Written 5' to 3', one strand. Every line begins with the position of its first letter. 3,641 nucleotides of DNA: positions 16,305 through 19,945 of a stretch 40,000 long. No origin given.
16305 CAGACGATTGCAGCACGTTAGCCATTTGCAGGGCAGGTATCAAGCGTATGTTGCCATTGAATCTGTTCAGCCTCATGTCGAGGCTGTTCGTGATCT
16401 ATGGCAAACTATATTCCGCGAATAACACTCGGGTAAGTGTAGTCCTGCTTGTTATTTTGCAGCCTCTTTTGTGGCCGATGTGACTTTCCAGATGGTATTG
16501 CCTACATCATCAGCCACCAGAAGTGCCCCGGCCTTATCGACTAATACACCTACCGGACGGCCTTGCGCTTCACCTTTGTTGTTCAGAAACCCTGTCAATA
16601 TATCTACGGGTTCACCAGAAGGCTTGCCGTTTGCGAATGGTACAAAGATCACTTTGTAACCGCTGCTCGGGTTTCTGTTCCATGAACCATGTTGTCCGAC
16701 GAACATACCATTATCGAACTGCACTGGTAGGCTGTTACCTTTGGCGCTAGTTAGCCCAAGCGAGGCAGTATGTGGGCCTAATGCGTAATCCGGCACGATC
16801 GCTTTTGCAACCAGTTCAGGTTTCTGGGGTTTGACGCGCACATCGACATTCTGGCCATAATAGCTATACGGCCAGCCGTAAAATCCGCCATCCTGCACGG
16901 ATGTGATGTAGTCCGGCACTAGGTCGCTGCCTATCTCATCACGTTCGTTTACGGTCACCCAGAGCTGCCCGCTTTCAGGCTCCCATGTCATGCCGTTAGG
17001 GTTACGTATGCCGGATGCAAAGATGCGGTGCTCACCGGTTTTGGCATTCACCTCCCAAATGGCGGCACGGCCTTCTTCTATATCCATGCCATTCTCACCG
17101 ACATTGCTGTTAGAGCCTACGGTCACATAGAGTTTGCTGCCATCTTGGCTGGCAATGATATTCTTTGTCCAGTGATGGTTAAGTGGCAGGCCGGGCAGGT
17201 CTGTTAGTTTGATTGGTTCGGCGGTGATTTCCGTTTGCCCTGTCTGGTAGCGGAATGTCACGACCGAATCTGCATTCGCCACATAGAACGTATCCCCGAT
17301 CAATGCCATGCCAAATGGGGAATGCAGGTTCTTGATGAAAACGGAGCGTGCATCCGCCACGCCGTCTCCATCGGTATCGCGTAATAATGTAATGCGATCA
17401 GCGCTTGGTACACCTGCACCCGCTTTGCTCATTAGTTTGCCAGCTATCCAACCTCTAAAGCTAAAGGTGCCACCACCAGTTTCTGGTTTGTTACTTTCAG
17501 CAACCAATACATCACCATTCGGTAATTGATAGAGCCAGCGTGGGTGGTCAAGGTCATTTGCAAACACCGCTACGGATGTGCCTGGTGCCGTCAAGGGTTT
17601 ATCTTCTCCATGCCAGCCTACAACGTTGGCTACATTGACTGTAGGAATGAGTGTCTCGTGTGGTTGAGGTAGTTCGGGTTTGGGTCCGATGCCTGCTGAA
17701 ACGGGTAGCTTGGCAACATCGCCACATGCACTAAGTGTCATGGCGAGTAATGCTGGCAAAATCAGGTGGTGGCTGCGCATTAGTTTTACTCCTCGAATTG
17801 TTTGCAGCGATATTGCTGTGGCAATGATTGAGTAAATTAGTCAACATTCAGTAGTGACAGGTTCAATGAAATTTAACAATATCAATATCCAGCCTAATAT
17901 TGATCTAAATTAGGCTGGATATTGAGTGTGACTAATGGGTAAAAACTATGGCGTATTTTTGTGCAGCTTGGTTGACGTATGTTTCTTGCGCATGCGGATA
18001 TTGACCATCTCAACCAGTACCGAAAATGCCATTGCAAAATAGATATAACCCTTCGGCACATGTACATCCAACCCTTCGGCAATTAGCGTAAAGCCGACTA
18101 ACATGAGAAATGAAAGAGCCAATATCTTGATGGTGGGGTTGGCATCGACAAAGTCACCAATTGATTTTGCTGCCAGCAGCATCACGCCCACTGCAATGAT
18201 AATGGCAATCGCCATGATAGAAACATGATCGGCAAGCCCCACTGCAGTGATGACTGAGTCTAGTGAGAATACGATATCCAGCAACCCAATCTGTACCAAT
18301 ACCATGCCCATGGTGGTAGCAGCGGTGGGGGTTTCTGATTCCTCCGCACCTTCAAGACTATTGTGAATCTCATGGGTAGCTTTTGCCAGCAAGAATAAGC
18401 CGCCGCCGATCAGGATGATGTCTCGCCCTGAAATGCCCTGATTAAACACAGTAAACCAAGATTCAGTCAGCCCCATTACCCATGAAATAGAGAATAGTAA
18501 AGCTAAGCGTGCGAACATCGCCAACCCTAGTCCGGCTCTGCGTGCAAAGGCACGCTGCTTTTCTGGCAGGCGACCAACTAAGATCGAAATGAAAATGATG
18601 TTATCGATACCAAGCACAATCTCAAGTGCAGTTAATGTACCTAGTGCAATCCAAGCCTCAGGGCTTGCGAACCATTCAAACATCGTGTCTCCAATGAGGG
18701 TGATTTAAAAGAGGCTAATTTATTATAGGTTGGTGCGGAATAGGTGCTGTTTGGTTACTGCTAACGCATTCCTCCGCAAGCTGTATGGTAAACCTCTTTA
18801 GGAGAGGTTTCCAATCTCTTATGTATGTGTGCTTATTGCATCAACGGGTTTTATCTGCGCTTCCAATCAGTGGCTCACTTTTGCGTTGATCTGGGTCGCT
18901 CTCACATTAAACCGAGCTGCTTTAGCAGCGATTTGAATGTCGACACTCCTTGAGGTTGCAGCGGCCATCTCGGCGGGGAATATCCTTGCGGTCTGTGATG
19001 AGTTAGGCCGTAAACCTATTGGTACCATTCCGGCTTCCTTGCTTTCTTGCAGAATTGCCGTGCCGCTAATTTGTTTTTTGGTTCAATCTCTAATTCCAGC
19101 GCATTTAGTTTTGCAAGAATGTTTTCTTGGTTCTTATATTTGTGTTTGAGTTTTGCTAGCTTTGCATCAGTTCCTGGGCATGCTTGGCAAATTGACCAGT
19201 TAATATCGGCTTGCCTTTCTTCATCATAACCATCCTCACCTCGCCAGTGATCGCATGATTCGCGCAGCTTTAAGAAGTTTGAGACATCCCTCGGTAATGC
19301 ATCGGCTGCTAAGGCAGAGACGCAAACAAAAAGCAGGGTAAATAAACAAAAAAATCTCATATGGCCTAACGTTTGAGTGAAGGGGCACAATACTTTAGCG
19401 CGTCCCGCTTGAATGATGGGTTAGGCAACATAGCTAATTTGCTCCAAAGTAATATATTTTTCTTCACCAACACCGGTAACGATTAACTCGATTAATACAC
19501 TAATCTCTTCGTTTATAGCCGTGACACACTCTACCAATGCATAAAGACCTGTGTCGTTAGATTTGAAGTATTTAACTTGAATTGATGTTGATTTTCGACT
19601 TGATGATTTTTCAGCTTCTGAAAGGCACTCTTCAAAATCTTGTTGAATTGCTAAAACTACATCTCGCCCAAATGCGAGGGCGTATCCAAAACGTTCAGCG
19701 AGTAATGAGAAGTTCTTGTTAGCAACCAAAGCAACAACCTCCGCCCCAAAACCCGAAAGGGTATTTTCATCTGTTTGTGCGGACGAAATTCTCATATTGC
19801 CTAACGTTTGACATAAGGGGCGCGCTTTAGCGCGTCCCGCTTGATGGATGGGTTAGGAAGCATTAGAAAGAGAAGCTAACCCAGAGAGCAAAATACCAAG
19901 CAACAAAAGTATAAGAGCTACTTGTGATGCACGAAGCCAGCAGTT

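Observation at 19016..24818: Cassette cargo is entirely unrecognisable and dominated by tiny membrane proteins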

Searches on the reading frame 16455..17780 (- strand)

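Call 5: search_protein_families(library=pfam, max_evalue=1, proteins=[window:16455-17780:-])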
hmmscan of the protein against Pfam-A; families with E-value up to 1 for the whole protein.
window:16455-17780:- (442 aa): 4 families
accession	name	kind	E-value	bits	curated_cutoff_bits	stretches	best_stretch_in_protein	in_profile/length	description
PF07995.17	GSDH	-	5.7e-14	52.6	25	1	170-362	81-276/332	Glucose / Sorbosone dehydrogenase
PF23500.1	DUF7133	-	9.7e-11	42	27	1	125-362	56-290/385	Domain of unknown function (DUF7133)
PF01436.27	NHL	-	0.0029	18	20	0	408-428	3-22/28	NHL repeat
PF08450.18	SGL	-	0.0079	16.3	26.3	1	159-275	46-150/246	SMP-30/Gluconolactonase/LRE-like region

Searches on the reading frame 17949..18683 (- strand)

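Call 5: search_protein_families(library=pfam, max_evalue=1, proteins=[window:17949-18683:-])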
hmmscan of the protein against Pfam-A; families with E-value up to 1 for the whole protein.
window:17949-18683:- (245 aa): 1 family
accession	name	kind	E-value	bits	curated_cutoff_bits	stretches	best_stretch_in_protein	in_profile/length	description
PF03741.22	TerC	-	2.5e-44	151.6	27.8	1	16-203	2-177/178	Integral membrane protein TerC family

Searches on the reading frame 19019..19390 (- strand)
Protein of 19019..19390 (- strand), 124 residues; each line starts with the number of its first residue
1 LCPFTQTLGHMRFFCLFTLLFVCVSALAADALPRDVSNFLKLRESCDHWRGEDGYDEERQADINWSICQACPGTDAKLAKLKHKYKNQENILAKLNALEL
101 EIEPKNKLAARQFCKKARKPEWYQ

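Call 5: search_protein_families(library=pfam, max_evalue=1, proteins=[window:19019-19390:-])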
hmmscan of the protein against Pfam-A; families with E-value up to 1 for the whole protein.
window:19019-19390:- (124 aa): 1 family
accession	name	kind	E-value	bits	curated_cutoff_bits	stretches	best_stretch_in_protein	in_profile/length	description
PF20849.2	TelK_muzzle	-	0.058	13.9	27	1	66-99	57-90/118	Protelomerase, muzzle domain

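Call 7: search_protein_families(library=padloc, max_evalue=1, proteins=[window:19019-19390:-])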
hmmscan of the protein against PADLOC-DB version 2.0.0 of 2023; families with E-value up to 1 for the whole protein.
window:19019-19390:- (124 aa): 1 family
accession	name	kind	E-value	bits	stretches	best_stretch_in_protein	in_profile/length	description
PDLC02796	SspF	-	0.021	11.9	1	57-97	189-229/525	SspF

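Call 9: search_protein_families(library=ncbifam, max_evalue=1, proteins=[window:19019-19390:-])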
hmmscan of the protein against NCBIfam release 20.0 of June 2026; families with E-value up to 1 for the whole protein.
window:19019-19390:- (124 aa): 0 families

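Call 22: search_protein_families(library=phrogs, max_evalue=0.1, proteins=[window:19019-19360:-])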
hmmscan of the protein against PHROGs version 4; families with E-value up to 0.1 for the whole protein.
window:19019-19360:- (114 aa): 1 family
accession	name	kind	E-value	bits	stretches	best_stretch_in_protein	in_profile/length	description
phrog_25901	-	unknown function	0.1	13.9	0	34-94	104-169/174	-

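Call 58: search_solved_structures(query=A3, max_evalue=10)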
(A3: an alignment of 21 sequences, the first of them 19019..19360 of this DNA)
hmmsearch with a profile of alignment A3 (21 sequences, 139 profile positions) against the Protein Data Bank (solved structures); distinct sequences matched with E-value up to 10: 10.
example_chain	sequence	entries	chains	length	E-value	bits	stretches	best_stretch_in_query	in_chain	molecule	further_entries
3kqi_A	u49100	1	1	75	0.0091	18.8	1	40-93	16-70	PHD finger protein 2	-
7m10_A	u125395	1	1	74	0.0098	18.7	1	40-93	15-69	Lysine-specific demethylase PHF2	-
8ydl_A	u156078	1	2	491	0.06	16.2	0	77-110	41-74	Fusion glycoprotein F2, F1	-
8f8y_A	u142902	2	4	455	0.3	13.9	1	40-93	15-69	Lysine-specific demethylase PHF2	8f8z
3kv4_A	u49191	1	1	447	0.38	13.6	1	40-80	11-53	PHD finger protein 8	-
6fue_A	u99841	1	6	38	0.5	13.2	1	85-113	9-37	FapF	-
3rrr_A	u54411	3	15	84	0.62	12.9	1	77-115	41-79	Fusion glycoprotein F0 | Fusion glycoprotein F2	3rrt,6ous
6zmu_A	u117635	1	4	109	0.64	12.9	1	57-120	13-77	Thioredoxin-1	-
4mmq_A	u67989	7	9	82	0.88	12.4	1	77-111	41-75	Fusion glycoprotein F2 | Fusion glycoprotein F0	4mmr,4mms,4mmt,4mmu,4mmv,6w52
4ccf_A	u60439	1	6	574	1.8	11.4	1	76-121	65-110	FUSION GLYCOPROTEIN F0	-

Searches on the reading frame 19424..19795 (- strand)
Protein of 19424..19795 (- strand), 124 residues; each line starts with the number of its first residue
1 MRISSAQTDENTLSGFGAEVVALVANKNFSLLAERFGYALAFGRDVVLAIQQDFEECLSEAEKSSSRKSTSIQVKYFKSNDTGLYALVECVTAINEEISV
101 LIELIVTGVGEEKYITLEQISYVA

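Call 5: search_protein_families(library=pfam, max_evalue=1, proteins=[window:19424-19795:-])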
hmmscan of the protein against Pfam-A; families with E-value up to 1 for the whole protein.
window:19424-19795:- (124 aa): 0 families

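Call 7: search_protein_families(library=padloc, max_evalue=1, proteins=[window:19424-19795:-])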
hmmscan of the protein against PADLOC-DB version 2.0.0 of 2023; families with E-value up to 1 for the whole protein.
window:19424-19795:- (124 aa): 0 families

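Call 9: search_protein_families(library=ncbifam, max_evalue=1, proteins=[window:19424-19795:-])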
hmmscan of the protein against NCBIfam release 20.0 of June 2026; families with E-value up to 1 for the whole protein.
window:19424-19795:- (124 aa): 0 families

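Call 22: search_protein_families(library=phrogs, max_evalue=0.1, proteins=[window:19424-19795:-])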
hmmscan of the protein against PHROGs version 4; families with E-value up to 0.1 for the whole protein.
window:19424-19795:- (124 aa): 1 family
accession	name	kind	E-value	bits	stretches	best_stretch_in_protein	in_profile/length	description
phrog_3307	-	unknown function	0.067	13.9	1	53-113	8-66/241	-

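Call 23: search_solved_structures(query=window:19424-19795:-, max_evalue=10)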
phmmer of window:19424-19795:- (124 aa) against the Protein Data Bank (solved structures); distinct sequences matched with E-value up to 10: 5.
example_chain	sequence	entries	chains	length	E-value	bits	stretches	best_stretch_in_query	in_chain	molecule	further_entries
7nq4_B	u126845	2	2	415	0.0055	20.2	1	34-112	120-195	Queuine tRNA-ribosyltransferase accessory subunit 2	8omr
9hn7_B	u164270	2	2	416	0.087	16.3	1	47-112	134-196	Queuine tRNA-ribosyltransferase accessory subunit 2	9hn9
7b2i_A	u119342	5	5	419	0.088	16.3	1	47-112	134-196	Queuine tRNA-ribosyltransferase accessory subunit 2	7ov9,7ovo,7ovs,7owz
6fv5_A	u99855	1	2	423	0.089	16.3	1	47-112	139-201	Queuine tRNA-ribosyltransferase accessory subunit 2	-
6nrr_A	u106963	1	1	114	0.51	13.8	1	22-106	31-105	Defective proboscis extension response 11, isoform B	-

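Call 56: search_solved_structures(query=A2, max_evalue=10)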
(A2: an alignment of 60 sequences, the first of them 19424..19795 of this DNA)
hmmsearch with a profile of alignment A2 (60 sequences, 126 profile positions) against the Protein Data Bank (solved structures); distinct sequences matched with E-value up to 10: 1.
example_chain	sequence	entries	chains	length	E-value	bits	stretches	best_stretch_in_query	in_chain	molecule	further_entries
4iqg_C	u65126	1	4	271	1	12.7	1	31-86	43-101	Short-chain dehydrogenase/reductase SDR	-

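Call 64: predict_structure(alignment_id=A2)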
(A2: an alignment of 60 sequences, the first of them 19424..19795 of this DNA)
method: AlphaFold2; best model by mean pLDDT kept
length: 124 residues; sequences in the alignment: 60
mean_pLDDT: 94.6   pTM: 0.87
mean pLDDT of the five models: 94.6, 94.5, 94.0, 93.7, 93.3
residues with pLDDT >= 90: 107; 70-90: 15; 50-70: 2; < 50: 0
segments of 3 or more residues with pLDDT < 50: none
pLDDT, mean of each block of 10 residues (from residue 1): 97 98 98 98 97 95 77 96 97 92 96 97 89
secondary structure, 60 per line:
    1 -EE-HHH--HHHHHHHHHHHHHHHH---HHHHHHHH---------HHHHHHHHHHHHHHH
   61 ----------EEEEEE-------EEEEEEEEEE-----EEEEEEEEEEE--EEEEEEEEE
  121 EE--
elements in order: H10-25 H29-36 H46-60 E71-76 E84-93 E99-109 E112-122

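Call 69: fold_search(model_id=the predicted structure, library=pdb)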
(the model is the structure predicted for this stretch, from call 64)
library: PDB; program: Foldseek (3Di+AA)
matches with E <= 10: 413; with E <= 0.001: 0
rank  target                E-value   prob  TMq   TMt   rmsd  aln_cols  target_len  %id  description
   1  3kzt_A                3.7e-01  0.12  0.24  0.23   9.8       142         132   13  Crystal structure of Protein of unknown function (NP_812423.1) from BACTEROIDES THETAIOTAOMICRON VPI-5482 at 2.10 A re (released 2010-02-02)
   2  4rth_B                4.1e-01  0.18  0.24  0.19  11.8        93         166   15  The crystal structure of PsbP from Zea mays (released 2015-03-11)
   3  4rth_A                4.1e-01  0.12  0.21  0.17  11.2        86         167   14  The crystal structure of PsbP from Zea mays (released 2015-03-11)
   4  4orl                  4.3e-01  0.38  0.36  0.39   6.4       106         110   12  Crystal structure of a DUF4783 family protein (BACOVA_04304) from Bacteroides ovatus ATCC 8483 at 1.40 A resolution (released 2014-03-05)
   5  3u97                  5.4e-01  0.28  0.25  0.37   8.3        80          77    9  1.1 Angstrom-resolution crystal structure of the Brucella abortus ribonuclease toxin, BrnT (released 2012-02-22)
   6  4j9a_D                5.7e-01  0.20  0.32  0.32   7.5       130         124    9  Engineered Digoxigenin binder DIG10.3 (released 2013-06-26)
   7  1hkx_E                6.1e-01  0.28  0.40  0.36   8.5       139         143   12  Crystal structure of calcium/calmodulin-dependent protein kinase (released 2003-06-02)
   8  4kc5_B                6.1e-01  0.14  0.23  0.04   9.9        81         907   10  Crystal structure of the C-terminal part of RhiE from Burkholderia rhizoxinica (released 2013-09-18)
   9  1of5_B                6.8e-01  0.41  0.45  0.43   6.4       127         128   10  Crystal structure of Mex67-Mtr2 (released 2003-07-03)
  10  4q53_B                6.8e-01  0.33  0.31  0.34   5.8        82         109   10  Crystal structure of a DUF4783 family protein (BACUNI_04292) from Bacteroides uniformis ATCC 8492 at 1.27 A resolution (released 2014-07-16)
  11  3gwr_B                6.8e-01  0.18  0.34  0.34   7.2       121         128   13  Crystal structure of Putative calcium/calmodulin-dependent protein kinase type II association domain (YP_315894.1) fro (released 2009-04-14)
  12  6exp_A                7.2e-01  0.18  0.24  0.30   9.7        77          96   13  Crystal structure of the SIRV3 AcrID1 (gp02) anti-CRISPR protein (released 2018-01-31)
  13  3emo_A                7.2e-01  0.14  0.30  0.30  22.7       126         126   10  Crystal structure of transmembrane Hia 973-1098 (released 2008-11-04)
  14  8rk2_B                8.0e-01  0.07  0.15  0.17  15.9        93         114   10  Human Replication protein A (RPA; trimeric core) - ssDNA complex (released 2024-04-24)
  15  7urw_E                9.0e-01  0.25  0.41  0.39   7.7       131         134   14  Tetradecameric hub domain of CaMKII beta (released 2022-05-11)
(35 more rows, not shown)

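Call 83: find_related_loci(query=A2, collection=viral_contigs, flank=5000)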
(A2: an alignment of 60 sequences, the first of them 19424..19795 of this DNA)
Query A2 (124 aa) in viral_contigs; peptide patterns used: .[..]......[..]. (x = any residue, [..] = any of these).
49 stretches matched a pattern, but none encodes a relative of the query by tblastn (E <= 1e-3).

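Call 106: fold_search(model_id=the predicted structure, library=viral)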
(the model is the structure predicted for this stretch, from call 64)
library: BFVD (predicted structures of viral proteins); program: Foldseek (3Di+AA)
matches with E <= 10: 536; with E <= 0.001: 0
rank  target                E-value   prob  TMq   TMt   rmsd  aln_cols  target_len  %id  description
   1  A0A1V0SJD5            1.3e-01  0.35  0.32  0.21  12.9       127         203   11  Uncharacterized protein [Klosneuvirus KNV1]
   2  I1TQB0                2.1e-01  0.28  0.28  0.11  15.5       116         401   13  (no name in the UniProt tables at hand)
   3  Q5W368                2.7e-01  0.35  0.29  0.28  14.9       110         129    9  Uncharacterized protein [Sulfolobus islandicus rod-shaped virus 1]
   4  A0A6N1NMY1            3.0e-01  0.41  0.38  0.26   7.6       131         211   11  Putative orfan [Tupanvirus soda lake]
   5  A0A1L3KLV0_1          3.0e-01  0.16  0.30  0.04  32.5       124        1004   10  (no name in the UniProt tables at hand)
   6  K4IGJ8                3.2e-01  0.28  0.30  0.10  19.1       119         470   11  Trimeric autotransporter adhesin YadA-like C-terminal membrane anchor domain-containing protein [Salmonella phage SKML-39]
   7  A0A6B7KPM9            3.4e-01  0.23  0.24  0.33  17.1        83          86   13  Uncharacterized protein [Spodoptera cosmioides nucleopolyhedrovirus]
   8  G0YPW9                4.0e-01  0.23  0.29  0.16  18.5       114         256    9  Gp20 [Erwinia phage vB_EamM-Y2]
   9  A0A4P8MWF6            4.3e-01  0.10  0.16  0.22  10.2        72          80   15  (no name in the UniProt tables at hand)
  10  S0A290                4.5e-01  0.14  0.22  0.19   9.3        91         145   10  Uncharacterized protein [Cellulophaga phage phi14:2]
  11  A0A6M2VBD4            4.5e-01  0.08  0.20  0.20  16.1       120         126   16  (no name in the UniProt tables at hand)
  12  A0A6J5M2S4            5.0e-01  0.06  0.15  0.16  15.2       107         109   12  Uncharacterized protein [uncultured Caudovirales phage]
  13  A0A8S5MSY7            5.3e-01  0.20  0.26  0.12  11.2        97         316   11  Zinc-binding metallo-peptidase [virus sp. ctzmw3]
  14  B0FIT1                6.0e-01  0.18  0.31  0.17  23.8       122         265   13  Agglutinating adhesin [Escherichia phage Phieco32]
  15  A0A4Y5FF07            6.3e-01  0.25  0.32  0.26   7.4       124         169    9  Uncharacterized protein [Lactobacillus phage 3-521]
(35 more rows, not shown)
